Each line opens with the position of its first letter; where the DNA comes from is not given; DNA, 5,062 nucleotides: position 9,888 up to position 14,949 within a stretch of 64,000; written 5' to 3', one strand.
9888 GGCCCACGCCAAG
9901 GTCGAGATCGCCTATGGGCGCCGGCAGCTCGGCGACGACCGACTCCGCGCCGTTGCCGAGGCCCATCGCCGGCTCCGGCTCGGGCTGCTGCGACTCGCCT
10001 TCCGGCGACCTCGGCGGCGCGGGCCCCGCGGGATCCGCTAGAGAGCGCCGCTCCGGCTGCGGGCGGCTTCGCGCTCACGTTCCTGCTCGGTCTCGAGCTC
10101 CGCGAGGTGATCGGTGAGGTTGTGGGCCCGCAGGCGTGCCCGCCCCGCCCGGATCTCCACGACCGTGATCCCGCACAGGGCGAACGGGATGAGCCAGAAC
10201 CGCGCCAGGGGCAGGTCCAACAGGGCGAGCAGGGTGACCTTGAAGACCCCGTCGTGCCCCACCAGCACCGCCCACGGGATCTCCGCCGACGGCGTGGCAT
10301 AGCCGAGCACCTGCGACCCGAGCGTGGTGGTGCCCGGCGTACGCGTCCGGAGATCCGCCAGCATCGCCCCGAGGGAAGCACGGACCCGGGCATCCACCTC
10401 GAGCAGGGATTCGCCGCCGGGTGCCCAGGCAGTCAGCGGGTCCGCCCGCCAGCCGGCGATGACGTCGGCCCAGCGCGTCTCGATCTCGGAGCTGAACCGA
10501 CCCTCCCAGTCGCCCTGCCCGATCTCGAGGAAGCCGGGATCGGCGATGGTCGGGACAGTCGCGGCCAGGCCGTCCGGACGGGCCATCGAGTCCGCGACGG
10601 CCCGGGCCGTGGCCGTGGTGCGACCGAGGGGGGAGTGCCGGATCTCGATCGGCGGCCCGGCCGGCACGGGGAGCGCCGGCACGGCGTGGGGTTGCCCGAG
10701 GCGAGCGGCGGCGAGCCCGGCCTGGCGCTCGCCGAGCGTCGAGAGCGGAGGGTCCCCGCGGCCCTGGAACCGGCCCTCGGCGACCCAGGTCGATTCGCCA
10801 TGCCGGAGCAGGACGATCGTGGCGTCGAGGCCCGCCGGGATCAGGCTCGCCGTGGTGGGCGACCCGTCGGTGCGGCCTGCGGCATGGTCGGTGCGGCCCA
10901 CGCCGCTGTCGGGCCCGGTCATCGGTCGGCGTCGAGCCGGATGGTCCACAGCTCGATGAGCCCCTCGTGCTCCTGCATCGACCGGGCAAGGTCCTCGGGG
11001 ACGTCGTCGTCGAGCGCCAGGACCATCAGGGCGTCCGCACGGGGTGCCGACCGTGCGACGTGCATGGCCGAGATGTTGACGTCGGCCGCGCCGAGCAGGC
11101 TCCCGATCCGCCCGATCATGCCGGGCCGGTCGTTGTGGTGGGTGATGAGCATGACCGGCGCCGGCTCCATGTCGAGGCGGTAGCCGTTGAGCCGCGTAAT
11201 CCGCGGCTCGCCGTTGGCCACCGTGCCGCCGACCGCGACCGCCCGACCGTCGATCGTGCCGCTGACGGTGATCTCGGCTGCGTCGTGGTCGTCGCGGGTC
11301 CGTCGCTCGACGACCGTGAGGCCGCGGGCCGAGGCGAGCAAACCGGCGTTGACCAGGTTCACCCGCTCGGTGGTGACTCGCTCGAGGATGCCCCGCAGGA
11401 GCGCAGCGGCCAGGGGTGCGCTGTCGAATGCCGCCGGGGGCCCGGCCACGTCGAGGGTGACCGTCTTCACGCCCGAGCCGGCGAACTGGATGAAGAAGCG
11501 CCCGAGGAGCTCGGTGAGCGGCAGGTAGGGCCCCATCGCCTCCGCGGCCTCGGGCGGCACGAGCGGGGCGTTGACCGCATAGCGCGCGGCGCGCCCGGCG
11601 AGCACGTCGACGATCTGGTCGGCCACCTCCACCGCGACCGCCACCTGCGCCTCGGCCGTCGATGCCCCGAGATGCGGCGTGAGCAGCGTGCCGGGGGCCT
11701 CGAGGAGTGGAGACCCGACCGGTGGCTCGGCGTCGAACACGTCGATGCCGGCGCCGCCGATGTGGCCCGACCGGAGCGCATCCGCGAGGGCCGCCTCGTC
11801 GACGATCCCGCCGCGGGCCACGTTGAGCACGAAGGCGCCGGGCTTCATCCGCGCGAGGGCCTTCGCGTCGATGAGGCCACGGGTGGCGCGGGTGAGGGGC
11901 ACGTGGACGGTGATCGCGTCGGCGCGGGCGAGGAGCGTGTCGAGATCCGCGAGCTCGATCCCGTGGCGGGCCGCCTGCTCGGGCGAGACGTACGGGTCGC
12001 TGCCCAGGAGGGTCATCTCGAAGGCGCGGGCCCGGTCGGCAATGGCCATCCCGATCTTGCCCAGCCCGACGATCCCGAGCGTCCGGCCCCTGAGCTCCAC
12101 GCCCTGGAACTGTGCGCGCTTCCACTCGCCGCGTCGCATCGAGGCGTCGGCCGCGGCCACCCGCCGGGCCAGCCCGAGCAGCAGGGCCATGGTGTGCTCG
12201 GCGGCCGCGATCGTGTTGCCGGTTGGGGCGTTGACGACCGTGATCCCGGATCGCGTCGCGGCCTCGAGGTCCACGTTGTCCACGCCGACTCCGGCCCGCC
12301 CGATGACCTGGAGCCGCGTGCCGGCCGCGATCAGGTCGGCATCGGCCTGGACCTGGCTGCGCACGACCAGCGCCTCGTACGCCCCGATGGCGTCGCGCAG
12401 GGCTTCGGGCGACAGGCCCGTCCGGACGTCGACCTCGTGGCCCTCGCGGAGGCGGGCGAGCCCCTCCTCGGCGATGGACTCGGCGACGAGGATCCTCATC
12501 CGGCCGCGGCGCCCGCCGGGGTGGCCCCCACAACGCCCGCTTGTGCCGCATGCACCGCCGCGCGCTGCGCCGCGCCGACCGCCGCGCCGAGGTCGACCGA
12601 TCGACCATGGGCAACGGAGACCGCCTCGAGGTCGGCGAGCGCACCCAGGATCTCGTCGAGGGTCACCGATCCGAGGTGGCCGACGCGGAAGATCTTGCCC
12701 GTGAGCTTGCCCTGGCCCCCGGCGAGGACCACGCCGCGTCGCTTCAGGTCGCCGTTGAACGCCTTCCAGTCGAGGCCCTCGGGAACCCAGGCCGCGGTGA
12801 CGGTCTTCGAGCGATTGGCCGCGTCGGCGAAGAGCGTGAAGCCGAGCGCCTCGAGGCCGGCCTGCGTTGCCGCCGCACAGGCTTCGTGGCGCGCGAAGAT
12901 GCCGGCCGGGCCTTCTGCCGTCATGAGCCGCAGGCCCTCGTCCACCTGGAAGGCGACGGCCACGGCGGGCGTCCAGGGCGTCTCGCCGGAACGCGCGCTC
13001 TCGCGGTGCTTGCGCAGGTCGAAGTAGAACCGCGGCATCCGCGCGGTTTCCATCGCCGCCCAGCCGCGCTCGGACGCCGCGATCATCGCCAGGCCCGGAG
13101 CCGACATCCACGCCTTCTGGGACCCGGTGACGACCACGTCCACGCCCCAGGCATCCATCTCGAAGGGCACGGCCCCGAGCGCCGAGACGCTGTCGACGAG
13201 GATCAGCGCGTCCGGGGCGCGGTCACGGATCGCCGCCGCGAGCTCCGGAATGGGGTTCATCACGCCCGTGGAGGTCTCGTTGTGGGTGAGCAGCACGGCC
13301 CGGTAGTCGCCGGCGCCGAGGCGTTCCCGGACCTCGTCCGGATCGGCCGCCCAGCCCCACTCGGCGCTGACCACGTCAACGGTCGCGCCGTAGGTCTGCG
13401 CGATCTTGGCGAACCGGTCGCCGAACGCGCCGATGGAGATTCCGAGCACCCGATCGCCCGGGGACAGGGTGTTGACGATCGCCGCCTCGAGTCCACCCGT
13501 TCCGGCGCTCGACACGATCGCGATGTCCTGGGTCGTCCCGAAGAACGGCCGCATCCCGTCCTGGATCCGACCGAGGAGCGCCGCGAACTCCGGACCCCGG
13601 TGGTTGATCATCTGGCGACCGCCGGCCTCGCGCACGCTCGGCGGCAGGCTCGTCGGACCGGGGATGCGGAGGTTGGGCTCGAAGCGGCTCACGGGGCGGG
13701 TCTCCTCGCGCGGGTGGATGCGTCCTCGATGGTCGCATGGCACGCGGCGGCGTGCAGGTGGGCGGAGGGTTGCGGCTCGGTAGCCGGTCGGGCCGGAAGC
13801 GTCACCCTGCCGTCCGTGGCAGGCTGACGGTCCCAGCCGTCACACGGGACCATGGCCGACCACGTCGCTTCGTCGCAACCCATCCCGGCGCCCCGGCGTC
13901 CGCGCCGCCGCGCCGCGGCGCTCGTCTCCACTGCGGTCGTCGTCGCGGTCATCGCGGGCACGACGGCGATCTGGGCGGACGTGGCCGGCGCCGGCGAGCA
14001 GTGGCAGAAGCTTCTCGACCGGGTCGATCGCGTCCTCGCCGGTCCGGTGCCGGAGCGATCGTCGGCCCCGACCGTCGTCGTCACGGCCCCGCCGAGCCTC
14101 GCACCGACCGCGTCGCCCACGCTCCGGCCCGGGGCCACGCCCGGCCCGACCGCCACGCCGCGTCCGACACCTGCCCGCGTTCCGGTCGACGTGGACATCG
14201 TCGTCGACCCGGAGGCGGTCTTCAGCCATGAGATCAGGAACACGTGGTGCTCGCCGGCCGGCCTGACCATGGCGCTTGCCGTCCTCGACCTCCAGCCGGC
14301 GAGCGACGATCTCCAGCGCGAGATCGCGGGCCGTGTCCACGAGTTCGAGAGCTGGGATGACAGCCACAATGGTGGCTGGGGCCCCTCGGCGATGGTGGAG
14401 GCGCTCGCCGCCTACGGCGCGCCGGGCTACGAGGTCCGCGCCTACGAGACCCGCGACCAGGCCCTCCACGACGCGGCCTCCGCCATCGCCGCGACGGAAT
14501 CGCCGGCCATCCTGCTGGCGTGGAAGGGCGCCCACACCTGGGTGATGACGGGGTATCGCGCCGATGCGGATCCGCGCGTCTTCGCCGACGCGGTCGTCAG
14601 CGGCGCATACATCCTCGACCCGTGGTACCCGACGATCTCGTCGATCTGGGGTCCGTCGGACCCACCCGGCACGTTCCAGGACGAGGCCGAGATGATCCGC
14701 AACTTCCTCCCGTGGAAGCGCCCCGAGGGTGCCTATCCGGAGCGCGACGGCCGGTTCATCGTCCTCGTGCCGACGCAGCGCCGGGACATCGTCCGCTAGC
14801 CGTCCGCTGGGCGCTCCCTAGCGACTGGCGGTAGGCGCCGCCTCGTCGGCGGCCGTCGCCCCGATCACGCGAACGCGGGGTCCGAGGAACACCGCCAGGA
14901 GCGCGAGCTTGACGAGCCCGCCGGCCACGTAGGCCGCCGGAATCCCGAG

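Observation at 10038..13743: Compact serine-biosynthesis operon in which a histidine-phosphatase (dPGM-like) gene occupies the SerB position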

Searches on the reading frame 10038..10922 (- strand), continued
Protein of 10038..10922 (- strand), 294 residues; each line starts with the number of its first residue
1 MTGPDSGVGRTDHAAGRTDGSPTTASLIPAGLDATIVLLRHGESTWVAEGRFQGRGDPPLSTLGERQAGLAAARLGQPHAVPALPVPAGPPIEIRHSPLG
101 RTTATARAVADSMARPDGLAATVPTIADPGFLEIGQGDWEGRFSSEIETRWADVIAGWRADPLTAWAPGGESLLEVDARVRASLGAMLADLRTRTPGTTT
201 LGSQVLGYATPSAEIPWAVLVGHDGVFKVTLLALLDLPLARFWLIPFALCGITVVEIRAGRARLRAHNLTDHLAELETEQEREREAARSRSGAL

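Call 47: find_encoding_contigs(protein=P0126, flank=8000, max_places=3)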
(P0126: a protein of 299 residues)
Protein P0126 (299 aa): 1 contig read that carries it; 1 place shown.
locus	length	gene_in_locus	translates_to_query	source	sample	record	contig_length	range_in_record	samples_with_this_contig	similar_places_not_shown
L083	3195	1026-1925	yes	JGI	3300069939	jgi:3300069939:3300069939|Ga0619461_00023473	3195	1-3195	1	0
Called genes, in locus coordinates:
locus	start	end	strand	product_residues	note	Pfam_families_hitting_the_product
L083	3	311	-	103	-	?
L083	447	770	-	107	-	-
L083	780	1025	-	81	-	PF09957:VapB_antitoxin (weak)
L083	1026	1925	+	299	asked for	PF00300:His_Phos_1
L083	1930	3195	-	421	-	?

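Call 64: list_cluster_members(proteins=[window:10038-10922:-, window:10919-12499:-, window:12496-13692:-, window:22555-23421:+])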
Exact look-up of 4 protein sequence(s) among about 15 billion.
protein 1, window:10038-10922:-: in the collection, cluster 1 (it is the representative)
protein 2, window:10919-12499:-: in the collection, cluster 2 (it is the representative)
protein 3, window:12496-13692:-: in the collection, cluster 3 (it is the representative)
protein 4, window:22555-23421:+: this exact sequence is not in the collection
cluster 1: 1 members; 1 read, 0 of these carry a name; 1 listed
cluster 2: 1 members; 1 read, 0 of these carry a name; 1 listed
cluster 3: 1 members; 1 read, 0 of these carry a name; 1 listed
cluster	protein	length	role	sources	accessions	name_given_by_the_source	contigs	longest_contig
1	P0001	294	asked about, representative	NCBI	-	-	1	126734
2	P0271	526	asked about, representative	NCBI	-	-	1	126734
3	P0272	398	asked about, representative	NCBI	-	-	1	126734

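Call 65: find_encoding_contigs(protein=P0253, flank=6000, max_places=3)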
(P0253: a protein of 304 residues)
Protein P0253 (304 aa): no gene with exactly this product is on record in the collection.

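Call 66: find_encoding_contigs(protein=P0190, flank=6000, max_places=3)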
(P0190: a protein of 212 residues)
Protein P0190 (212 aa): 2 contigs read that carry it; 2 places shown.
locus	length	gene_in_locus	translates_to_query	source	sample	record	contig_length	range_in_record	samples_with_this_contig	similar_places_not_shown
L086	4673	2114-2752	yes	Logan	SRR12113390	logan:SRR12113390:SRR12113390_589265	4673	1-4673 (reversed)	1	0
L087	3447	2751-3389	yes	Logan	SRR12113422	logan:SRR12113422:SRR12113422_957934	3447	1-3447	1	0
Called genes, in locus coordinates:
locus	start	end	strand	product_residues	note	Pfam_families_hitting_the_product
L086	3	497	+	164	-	?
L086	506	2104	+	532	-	PF00389:2-Hacid_dh, PF02826:2-Hacid_dh_C, PF19304:PGDH_inter, PF01842:ACT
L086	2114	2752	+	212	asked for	PF00300:His_Phos_1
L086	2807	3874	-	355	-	PF09084:NMT1, PF13379:NMT1_2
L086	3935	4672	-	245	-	?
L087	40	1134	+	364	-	PF00266:Aminotran_5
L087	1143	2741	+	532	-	PF00389:2-Hacid_dh, PF02826:2-Hacid_dh_C, PF19304:PGDH_inter, PF01842:ACT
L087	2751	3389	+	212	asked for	PF00300:His_Phos_1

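Call 67: find_encoding_contigs(protein=P0206, flank=6000, max_places=3)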
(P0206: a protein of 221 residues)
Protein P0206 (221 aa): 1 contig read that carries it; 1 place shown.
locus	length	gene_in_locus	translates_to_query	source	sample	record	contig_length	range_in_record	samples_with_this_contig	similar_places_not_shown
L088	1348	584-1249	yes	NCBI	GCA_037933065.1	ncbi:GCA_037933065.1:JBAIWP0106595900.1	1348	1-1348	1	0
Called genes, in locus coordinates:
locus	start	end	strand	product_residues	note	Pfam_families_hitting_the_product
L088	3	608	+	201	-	?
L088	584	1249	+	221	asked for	PF00300:His_Phos_1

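Call 69: find_encoding_contigs(protein=P0222, flank=6000, max_places=3)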
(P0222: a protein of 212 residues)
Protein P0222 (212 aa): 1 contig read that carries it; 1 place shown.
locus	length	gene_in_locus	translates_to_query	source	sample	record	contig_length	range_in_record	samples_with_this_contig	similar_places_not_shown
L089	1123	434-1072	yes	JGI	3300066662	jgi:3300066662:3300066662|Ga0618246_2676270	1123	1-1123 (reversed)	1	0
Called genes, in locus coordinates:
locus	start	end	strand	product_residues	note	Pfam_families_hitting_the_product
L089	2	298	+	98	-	?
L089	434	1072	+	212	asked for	PF00300:His_Phos_1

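Call 70: find_encoding_contigs(protein=P0243, flank=6000, max_places=3)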
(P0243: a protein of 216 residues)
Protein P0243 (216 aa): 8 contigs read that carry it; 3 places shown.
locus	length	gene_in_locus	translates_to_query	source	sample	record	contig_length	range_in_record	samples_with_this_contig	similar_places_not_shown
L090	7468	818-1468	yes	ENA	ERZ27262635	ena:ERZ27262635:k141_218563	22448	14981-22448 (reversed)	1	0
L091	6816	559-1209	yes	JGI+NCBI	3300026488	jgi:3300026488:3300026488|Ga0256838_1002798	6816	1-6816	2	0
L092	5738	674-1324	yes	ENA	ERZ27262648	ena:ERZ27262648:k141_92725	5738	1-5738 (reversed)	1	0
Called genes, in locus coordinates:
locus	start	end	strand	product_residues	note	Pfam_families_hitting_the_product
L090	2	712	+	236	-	?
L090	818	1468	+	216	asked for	PF00300:His_Phos_1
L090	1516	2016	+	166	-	PF00694:Aconitase_C, PF06434:Aconitase_2_N (faint)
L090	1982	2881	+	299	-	-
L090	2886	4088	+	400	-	PF01658:Inos-1-P_synth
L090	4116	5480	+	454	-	PF00990:GGDEF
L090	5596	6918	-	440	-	PF02386:TrkH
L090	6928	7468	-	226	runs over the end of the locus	PF02254:TrkA_N, PF02080:TrkA_C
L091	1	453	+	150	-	?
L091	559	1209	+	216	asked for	PF00300:His_Phos_1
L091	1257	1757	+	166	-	PF00694:Aconitase_C, PF06434:Aconitase_2_N (faint)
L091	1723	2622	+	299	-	-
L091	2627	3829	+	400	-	PF01658:Inos-1-P_synth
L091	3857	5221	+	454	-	PF00990:GGDEF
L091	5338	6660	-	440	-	PF02386:TrkH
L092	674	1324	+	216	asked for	PF00300:His_Phos_1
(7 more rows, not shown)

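Call 71: find_encoding_contigs(protein=P0248, flank=6000, max_places=3)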
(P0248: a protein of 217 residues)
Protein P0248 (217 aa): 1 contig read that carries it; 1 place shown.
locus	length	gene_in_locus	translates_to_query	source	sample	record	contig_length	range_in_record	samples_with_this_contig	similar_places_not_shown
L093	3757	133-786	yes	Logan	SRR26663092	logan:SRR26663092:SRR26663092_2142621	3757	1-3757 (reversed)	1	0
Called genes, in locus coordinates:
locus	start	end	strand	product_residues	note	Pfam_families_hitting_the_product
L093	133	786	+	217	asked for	PF00300:His_Phos_1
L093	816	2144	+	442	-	PF07690:MFS_1, PF13347:MFS_2, PF11700:ATG22, PF12832:MFS_1_like (weak), PF07690:MFS_1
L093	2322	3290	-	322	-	PF10343:Q_salvage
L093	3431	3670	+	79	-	-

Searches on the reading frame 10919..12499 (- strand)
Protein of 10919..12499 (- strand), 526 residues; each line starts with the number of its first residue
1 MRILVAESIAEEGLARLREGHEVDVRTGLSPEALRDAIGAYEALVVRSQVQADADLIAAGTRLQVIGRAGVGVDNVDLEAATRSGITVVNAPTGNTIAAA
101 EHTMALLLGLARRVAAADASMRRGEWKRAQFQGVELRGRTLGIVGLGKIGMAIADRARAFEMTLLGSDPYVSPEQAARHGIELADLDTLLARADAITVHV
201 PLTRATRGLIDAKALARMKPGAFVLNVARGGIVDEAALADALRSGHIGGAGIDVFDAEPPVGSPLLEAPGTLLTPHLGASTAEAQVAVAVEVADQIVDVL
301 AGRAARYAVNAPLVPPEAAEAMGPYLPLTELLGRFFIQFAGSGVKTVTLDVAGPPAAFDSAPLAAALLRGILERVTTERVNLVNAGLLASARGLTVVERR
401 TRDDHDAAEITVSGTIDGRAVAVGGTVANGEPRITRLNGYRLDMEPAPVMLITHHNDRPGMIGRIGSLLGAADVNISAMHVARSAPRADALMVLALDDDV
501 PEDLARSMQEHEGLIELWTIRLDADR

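Call 3: search_protein_families(library=pfam, proteins=[window:10919-12499:-], max_evalue=0.01)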
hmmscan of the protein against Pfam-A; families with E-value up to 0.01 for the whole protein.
window:10919-12499:- (526 aa): 5 families
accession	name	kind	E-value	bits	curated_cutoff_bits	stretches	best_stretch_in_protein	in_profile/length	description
PF02826.25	2-Hacid_dh_C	-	7.3e-63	211.6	25.1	1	104-278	1-178/178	D-isomer specific 2-hydroxyacid dehydrogenase, NAD binding domain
PF00389.36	2-Hacid_dh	-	8.9e-36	123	24.6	1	3-310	1-134/134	D-isomer specific 2-hydroxyacid dehydrogenase, catalytic domain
PF19304.4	PGDH_inter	-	2.8e-19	69.8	27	1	322-437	2-118/119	D-3-phosphoglycerate dehydrogenase intervening domain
PF01842.31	ACT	-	4.3e-08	33.2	27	1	450-508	2-61/66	ACT domain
PF03446.21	NAD_binding_2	-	0.0023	18.4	21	1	141-242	2-107/161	NAD binding domain of 6-phosphogluconate dehydrogenase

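Call 4: search_protein_families(library=ncbifam, proteins=[window:10919-12499:-], max_evalue=0.01)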
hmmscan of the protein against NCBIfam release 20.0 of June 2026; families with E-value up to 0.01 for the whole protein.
window:10919-12499:- (526 aa): 23 families
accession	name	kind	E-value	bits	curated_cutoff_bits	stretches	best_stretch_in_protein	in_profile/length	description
TIGR01327.1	PGDH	equivalog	1.2e-182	608.4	454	1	2-521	1-524/525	phosphoglycerate dehydrogenase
NF008759.0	PRK11790.1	equivalog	6.9e-73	245.7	404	1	2-316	13-333/410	phosphoglycerate dehydrogenase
NF009714.1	PRK13243.1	equivalog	9.5e-71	238.8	455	1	2-311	4-324/332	glyoxylate reductase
NF005069.0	PRK06487.1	equivalog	4.5e-67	226.4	448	1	44-306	51-317/320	2-hydroxyacid dehydrogenase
NF011938.0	PRK15409.1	equivalog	1e-58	198.9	492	1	3-311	5-320/324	glyoxylate/hydroxypyruvate reductase GhrB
NF006263.0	PRK08410.1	equivalog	5.1e-45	154.2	389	1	3-301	5-308/311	D-2-hydroxyacid dehydrogenase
NF005750.0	PRK07574.1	equivalog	1.2e-44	153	329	1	55-304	107-361/386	NAD-dependent formate dehydrogenase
NF001309.0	PRK00257.1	equivalog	3.9e-42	144.6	434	2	129-308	107-285/379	4-phosphoerythronate dehydrogenase PdxB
NF005387.0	PRK06932.1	equivalog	4.3e-42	144.2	492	1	44-295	47-305/314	2-hydroxyacid dehydrogenase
NF041369.1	Dhydh_Halo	equivalog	8.1e-42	143.5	400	1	71-300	64-295/305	D-2-hydroxyacid dehydrogenase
NF000492.1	vanH_gen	exception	1.2e-35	123.2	540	1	62-258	66-255/312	D-lactate dehydrogenase VanH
NF000371.1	vanH_Agroup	exception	2.5e-30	105.8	700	1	49-258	58-260/322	VanH-A/VanH-Pt family D-lactate dehydrogenase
NF000112.1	vanH-Amyco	exception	2.8e-30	105.7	625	1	56-258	89-284/348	VanH-AOV family D-lactate dehydrogenase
NF011966.0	PRK15438.1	equivalog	1.9e-29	102.9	687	1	1-317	1-294/378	4-phosphoerythronate dehydrogenase PdxB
NF005027.0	PRK06436.1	equivalog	1.9e-28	99.5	261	1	58-295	45-275/303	2-hydroxyacid dehydrogenase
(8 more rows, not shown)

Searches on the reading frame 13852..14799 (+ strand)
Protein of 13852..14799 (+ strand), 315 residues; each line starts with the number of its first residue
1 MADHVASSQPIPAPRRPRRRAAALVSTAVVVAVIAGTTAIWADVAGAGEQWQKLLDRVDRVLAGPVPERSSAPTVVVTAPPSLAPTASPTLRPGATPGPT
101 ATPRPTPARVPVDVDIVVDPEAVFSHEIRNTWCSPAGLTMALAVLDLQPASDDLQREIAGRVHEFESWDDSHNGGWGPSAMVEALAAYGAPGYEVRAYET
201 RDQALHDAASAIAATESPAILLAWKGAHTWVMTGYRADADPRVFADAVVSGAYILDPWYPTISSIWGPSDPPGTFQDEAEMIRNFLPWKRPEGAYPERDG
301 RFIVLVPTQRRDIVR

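Call 8: search_protein_families(library=pfam, proteins=[window:13852-14799:+], max_evalue=0.001)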
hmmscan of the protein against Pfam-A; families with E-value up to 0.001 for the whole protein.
window:13852-14799:+ (315 aa): 2 families
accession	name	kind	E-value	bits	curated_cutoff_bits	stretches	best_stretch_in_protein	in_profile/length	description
PF13529.12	Peptidase_C39_2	-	1.3e-05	26.3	24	1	129-239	12-134/143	Peptidase_C39 like family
PF17853.6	GGDEF_2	-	0.0009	19.9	24.5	0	199-249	31-81/116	GGDEF-like domain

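Call 10: search_protein_families(library=ncbifam, proteins=[window:13852-14799:+], max_evalue=0.001)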
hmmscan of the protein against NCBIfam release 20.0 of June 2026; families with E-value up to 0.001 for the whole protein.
window:13852-14799:+ (315 aa): 0 families
